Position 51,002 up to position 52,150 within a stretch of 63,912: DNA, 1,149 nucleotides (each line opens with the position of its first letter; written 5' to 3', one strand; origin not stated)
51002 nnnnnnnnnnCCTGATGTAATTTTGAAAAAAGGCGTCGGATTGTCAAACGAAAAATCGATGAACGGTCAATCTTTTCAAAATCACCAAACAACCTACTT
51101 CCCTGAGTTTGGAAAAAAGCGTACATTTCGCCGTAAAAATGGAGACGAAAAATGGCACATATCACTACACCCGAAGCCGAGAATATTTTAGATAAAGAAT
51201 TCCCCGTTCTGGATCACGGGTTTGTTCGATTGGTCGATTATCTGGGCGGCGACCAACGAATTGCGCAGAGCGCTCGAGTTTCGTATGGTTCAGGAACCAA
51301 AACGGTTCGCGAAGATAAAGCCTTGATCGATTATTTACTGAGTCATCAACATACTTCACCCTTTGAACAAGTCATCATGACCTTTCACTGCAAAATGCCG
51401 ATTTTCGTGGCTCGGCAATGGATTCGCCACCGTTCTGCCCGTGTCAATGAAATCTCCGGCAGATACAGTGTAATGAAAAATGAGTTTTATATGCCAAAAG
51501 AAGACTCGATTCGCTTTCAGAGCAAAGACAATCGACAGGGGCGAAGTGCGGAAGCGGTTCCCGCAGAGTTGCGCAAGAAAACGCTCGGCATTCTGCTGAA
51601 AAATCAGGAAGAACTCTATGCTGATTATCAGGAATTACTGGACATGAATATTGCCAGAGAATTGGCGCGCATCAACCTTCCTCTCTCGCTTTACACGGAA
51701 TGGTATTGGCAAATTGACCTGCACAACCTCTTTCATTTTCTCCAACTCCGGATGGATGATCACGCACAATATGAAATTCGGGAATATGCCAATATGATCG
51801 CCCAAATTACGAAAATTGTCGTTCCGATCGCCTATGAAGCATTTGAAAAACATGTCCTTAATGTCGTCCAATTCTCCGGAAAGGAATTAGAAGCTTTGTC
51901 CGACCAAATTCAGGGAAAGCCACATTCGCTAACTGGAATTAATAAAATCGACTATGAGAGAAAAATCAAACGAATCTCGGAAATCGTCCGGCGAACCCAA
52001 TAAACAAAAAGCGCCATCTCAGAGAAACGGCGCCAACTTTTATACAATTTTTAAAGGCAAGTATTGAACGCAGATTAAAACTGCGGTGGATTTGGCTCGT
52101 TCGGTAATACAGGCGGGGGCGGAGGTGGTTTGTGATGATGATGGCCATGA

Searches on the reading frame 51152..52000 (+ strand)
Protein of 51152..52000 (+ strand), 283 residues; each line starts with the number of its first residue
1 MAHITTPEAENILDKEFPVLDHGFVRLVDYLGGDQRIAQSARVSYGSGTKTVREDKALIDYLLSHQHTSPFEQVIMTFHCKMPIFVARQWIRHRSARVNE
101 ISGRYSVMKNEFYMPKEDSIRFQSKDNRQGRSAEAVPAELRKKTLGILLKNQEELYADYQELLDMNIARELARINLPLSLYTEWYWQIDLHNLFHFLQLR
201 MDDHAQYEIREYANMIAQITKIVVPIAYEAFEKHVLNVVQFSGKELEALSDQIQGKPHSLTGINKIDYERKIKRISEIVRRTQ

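Call 61: search_protein_families(library=pfam, proteins=[window:51152-52000:+], max_evalue=0.00001)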
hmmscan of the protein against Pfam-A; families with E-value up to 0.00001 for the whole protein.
window:51152-52000:+ (283 aa): 1 family
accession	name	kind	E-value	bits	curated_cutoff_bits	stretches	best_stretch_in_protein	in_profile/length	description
PF02511.20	Thy1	-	8.8e-58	195.7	24.8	1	26-225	1-190/191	Thymidylate synthase complementing protein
